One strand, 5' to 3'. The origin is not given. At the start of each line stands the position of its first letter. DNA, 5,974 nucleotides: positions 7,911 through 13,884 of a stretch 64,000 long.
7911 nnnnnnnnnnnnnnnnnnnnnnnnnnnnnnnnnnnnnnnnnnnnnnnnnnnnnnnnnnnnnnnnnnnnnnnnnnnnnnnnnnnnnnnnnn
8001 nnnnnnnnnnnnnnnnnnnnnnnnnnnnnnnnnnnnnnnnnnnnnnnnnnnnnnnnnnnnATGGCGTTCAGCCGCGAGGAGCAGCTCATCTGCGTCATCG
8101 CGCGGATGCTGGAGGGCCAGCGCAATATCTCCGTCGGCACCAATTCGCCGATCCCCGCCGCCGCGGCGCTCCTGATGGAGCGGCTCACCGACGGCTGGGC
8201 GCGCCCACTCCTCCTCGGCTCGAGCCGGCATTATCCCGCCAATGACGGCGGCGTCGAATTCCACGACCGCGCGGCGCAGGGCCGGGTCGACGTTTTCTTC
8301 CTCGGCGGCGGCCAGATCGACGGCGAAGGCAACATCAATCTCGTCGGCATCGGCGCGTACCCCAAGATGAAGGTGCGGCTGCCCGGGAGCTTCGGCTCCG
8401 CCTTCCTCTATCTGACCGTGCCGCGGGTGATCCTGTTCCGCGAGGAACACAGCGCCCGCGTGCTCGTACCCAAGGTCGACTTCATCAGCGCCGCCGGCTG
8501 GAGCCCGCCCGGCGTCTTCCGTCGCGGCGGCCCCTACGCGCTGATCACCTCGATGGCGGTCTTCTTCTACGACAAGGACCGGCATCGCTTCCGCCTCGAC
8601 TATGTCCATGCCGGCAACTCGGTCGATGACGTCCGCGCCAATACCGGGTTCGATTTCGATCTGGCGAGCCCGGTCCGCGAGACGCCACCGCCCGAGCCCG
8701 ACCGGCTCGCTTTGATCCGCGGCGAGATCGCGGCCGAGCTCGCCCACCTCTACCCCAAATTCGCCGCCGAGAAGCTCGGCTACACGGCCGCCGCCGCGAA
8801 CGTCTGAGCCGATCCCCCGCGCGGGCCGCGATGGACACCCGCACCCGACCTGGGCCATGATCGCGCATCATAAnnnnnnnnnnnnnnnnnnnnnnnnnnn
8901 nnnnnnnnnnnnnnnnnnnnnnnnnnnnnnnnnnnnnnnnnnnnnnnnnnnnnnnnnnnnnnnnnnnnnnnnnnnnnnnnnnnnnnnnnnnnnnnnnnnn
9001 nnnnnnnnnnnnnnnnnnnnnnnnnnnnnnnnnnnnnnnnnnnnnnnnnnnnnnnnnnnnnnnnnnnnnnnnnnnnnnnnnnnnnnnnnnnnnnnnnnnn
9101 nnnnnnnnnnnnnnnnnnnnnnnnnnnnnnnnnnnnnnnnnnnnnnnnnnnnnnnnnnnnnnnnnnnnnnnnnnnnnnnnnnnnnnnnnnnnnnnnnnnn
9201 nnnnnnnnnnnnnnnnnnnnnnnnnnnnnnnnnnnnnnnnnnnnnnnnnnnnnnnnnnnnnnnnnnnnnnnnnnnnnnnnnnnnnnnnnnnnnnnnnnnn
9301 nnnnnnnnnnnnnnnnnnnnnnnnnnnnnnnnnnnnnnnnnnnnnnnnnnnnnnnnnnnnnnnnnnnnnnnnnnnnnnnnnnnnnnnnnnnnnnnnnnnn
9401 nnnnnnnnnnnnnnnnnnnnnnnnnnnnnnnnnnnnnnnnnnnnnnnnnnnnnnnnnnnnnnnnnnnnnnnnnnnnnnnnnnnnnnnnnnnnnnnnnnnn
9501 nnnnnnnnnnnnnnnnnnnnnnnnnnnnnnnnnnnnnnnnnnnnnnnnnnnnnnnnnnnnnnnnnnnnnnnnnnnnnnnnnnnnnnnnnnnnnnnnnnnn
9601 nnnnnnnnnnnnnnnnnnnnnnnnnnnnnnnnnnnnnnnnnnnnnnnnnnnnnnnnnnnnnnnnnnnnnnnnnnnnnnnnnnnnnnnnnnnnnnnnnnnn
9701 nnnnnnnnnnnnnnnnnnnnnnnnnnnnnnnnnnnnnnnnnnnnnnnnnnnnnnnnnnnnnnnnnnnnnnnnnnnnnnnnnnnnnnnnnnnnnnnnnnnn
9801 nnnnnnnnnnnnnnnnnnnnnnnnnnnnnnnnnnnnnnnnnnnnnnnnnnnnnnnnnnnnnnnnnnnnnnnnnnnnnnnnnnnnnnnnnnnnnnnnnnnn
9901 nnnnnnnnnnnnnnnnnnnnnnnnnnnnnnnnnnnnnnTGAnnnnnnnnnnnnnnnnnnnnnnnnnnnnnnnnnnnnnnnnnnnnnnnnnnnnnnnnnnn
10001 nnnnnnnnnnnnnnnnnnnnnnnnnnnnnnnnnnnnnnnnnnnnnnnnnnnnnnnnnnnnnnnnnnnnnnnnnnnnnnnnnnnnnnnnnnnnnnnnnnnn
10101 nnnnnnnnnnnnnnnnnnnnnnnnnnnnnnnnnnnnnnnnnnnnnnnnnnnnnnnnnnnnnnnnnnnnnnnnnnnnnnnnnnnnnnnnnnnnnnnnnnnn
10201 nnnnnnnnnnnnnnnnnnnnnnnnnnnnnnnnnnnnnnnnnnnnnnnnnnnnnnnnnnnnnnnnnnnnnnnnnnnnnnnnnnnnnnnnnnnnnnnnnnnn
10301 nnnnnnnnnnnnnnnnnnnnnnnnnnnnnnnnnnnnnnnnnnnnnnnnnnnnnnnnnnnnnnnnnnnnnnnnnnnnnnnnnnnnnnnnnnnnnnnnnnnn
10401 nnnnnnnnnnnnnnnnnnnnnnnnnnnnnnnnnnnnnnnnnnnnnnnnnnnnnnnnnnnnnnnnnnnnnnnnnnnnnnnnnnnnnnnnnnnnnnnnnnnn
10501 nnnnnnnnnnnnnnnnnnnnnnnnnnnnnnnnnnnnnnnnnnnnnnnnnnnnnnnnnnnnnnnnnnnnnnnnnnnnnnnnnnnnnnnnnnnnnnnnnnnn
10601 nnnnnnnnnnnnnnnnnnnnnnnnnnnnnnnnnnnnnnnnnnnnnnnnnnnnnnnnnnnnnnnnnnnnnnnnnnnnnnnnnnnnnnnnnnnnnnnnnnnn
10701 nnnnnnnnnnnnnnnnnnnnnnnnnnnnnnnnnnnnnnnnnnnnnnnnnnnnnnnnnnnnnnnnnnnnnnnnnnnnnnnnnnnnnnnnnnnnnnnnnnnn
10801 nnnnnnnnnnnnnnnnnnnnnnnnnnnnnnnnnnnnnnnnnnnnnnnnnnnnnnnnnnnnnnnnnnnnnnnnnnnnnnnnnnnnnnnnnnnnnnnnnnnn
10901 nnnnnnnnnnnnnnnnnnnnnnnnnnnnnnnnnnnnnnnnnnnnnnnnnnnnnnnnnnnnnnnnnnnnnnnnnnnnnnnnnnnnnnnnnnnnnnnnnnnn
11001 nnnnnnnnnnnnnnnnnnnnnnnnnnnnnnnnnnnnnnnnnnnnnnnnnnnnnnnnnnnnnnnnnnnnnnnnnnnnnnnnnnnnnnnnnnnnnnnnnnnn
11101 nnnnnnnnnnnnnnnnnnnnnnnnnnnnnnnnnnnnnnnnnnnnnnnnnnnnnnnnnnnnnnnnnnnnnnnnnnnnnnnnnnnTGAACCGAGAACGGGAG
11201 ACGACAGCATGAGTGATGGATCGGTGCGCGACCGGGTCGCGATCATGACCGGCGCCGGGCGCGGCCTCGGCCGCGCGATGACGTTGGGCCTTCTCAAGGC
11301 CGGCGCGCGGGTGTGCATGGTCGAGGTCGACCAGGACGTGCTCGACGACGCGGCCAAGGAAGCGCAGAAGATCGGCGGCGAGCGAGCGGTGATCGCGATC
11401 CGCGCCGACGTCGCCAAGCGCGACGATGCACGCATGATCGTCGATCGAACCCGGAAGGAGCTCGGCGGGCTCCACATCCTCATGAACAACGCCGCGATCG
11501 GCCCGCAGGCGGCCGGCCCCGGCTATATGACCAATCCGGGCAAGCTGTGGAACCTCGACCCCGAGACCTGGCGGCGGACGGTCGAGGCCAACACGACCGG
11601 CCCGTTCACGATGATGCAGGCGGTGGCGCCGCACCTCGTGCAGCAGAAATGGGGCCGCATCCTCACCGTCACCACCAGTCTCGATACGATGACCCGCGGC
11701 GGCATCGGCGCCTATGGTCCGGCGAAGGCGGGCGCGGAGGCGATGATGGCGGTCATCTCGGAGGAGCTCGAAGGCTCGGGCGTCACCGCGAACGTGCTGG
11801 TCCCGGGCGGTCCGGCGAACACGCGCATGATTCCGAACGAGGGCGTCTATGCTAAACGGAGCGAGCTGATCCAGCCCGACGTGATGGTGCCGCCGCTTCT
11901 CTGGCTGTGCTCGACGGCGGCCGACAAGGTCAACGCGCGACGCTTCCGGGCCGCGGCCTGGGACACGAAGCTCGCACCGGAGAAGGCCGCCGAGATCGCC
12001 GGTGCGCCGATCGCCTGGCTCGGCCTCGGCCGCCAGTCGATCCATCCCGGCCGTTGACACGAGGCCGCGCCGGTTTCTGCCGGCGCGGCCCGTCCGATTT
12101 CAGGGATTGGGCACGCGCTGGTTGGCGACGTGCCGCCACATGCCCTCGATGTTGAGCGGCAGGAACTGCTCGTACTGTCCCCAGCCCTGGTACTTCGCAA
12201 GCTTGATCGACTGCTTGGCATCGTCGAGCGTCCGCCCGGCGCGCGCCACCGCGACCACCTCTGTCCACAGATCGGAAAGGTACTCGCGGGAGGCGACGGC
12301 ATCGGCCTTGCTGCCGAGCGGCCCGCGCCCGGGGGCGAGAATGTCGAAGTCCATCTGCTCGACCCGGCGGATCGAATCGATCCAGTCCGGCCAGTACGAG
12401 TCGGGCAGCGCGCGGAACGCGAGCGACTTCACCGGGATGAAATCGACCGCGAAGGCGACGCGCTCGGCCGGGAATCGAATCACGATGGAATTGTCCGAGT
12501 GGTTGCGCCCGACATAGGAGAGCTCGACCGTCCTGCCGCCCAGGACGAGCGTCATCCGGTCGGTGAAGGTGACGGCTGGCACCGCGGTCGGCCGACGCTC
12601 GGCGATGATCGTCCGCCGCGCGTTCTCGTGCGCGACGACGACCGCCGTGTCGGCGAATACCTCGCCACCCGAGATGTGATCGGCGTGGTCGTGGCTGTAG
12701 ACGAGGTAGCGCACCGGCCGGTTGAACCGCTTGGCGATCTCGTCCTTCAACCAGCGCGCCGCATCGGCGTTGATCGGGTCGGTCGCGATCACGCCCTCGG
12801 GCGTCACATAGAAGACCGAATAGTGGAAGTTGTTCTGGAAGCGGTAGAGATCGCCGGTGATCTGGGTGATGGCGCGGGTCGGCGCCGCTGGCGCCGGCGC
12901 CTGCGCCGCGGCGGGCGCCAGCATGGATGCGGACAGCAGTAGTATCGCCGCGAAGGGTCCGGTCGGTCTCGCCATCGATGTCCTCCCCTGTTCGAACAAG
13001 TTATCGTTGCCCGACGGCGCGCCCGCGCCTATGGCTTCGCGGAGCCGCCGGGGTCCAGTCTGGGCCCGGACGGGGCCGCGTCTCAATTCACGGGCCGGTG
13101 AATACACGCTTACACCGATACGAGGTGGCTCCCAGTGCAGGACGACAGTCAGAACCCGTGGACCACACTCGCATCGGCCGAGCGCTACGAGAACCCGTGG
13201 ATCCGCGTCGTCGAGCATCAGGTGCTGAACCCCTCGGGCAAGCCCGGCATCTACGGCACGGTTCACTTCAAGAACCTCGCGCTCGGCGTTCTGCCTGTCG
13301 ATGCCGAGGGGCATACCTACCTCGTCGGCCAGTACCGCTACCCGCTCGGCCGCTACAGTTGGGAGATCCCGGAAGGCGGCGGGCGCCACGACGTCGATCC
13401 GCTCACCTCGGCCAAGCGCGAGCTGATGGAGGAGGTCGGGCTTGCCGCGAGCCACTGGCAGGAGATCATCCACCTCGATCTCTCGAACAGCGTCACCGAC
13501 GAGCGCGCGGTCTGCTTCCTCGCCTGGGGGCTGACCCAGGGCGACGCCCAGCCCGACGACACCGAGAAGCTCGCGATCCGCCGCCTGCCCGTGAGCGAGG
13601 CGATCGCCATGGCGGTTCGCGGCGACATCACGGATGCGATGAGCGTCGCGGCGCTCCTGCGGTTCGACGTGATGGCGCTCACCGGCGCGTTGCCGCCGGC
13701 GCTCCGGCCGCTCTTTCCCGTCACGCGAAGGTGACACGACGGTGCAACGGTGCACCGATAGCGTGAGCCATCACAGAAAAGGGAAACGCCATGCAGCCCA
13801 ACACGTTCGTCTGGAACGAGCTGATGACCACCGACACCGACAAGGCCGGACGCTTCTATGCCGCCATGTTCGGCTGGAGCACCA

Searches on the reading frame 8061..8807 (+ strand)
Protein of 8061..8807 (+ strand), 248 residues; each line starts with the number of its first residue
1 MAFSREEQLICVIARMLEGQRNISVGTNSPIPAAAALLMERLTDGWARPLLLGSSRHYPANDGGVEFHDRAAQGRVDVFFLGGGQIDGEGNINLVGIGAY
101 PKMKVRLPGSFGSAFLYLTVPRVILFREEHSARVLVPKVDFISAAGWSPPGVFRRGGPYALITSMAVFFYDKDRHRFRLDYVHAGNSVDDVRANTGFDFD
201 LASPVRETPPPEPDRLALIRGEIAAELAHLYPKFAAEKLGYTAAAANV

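Call 41: search_protein_families(library=pfam, proteins=[window:8061-8807:+], max_evalue=0.00001)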
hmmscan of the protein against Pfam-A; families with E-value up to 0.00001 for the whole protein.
window:8061-8807:+ (248 aa): 1 family
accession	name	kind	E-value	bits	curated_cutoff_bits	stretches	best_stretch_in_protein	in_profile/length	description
PF01144.29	CoA_trans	-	1.1e-10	41.7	23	1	62-193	87-216/217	Coenzyme A transferase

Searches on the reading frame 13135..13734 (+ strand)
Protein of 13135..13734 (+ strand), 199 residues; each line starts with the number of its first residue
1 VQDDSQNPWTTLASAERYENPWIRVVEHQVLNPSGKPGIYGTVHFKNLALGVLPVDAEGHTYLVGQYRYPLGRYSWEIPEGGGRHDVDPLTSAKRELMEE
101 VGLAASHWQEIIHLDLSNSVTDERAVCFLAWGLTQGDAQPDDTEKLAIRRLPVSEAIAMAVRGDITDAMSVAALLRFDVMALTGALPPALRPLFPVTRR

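Call 56: search_protein_families(library=pfam, proteins=[window:13135-13734:+], max_evalue=0.0001)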
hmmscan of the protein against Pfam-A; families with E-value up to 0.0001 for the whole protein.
window:13135-13734:+ (199 aa): 1 family
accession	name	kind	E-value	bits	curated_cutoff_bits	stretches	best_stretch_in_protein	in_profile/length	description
PF00293.34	NUDIX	-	9.3e-10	39.1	21.1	1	48-156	4-118/134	NUDIX domain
